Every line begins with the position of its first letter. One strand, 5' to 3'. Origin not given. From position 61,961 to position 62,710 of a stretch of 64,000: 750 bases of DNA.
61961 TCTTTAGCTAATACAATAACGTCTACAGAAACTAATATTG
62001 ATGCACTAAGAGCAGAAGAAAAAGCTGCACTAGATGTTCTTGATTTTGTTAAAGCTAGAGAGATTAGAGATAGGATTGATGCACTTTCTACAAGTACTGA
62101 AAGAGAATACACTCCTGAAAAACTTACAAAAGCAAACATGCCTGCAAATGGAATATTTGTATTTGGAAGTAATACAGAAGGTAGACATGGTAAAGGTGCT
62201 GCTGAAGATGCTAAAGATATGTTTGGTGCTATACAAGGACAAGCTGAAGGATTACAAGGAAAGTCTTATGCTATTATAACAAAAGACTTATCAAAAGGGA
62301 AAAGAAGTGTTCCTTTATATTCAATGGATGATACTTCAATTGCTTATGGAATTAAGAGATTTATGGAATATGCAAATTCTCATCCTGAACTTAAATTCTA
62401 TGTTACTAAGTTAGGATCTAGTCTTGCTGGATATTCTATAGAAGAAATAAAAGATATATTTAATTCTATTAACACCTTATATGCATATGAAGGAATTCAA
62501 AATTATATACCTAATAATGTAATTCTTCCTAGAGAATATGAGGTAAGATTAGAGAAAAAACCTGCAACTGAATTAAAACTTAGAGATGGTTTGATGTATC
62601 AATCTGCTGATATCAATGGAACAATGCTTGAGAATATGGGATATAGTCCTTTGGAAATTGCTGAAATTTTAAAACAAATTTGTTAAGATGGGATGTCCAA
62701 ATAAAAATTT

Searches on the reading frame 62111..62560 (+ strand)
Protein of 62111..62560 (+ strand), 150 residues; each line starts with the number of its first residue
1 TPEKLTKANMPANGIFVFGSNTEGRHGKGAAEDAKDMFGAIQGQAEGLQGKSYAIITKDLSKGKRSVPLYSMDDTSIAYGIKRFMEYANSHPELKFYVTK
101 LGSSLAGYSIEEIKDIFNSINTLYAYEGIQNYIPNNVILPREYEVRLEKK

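Call 66: find_homologous_proteins(query=window:62111-62560:+, max_evalue=0.00001)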
Query window:62111-62560:+ (150 aa): 3351 proteins with E <= 0.00001 among 3391 candidates; the best 120 are listed.
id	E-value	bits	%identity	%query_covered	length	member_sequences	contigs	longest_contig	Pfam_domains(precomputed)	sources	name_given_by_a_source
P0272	1.4e-43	166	59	97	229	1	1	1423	-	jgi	jgi:hypothetical protein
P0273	7.8e-40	154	61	98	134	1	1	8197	-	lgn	-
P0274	4.1e-38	148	58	99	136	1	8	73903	-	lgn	-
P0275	5.2e-37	145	58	97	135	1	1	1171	-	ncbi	-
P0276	8.9e-37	144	56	97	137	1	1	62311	-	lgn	-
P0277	9.9e-37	144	57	97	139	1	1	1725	-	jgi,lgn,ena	-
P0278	1.5e-36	143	58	91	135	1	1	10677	-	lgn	-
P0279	4.2e-36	142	58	97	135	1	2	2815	-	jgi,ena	-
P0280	1.2e-35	140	55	97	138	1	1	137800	-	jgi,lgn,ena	-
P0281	1.7e-35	140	55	97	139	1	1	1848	-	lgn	-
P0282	1.9e-35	140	58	97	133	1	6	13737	-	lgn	-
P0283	2.5e-35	139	55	97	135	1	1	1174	-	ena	-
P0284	7.1e-35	138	54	99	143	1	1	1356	-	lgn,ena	-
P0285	1.2e-34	137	53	99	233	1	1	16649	-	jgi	jgi:hypothetical protein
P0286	1.5e-34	137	57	97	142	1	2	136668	-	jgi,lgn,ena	-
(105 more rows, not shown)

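Call 74: predict_structure(alignment_id=A5)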
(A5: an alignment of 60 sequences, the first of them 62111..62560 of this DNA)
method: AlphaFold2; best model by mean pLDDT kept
length: 150 residues; sequences in the alignment: 60
mean_pLDDT: 93.8   pTM: 0.88
mean pLDDT of the five models: 93.8, 93.0, 92.9, 92.0, 91.8
residues with pLDDT >= 90: 131; 70-90: 14; 50-70: 5; < 50: 0
segments of 3 or more residues with pLDDT < 50: none
pLDDT, mean of each block of 10 residues (from residue 1): 80 97 96 97 98 97 94 93 97 97 94 97 91 95 85
secondary structure, 60 per line:
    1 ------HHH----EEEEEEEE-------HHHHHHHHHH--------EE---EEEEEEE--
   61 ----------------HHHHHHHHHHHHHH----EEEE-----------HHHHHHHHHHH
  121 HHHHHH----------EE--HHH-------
elements in order: E14-21 H29-38 E52-58 H77-90 E95-98 H110-126

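Call 82: search_solved_structures(query=A5, max_evalue=10, show_alignments=2)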
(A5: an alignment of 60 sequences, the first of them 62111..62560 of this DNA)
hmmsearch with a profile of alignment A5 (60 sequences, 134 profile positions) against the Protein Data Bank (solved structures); distinct sequences matched with E-value up to 10: 8.
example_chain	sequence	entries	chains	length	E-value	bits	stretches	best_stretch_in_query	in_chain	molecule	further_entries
4j5r_A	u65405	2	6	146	0.33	13.9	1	27-118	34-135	O-acetyl-ADP-ribose deacetylase 1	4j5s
4j5q_A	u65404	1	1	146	0.33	13.9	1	27-118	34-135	O-acetyl-ADP-ribose deacetylase 1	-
2eee_A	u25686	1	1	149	0.35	13.8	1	27-118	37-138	Uncharacterized protein C6orf130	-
2l8r_A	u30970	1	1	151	0.37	13.7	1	26-118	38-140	Uncharacterized protein C6orf130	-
2lgr_A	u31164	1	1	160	0.44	13.4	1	27-118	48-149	Uncharacterized protein C6orf130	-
2fg1_A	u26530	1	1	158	0.94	12.4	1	61-122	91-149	conserved hypothetical protein BT1257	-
2afc_A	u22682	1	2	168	1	12.2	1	61-123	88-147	conserved hypothetical protein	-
7omu_AAA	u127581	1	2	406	1.7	11.5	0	62-129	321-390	Macro domain-containing protein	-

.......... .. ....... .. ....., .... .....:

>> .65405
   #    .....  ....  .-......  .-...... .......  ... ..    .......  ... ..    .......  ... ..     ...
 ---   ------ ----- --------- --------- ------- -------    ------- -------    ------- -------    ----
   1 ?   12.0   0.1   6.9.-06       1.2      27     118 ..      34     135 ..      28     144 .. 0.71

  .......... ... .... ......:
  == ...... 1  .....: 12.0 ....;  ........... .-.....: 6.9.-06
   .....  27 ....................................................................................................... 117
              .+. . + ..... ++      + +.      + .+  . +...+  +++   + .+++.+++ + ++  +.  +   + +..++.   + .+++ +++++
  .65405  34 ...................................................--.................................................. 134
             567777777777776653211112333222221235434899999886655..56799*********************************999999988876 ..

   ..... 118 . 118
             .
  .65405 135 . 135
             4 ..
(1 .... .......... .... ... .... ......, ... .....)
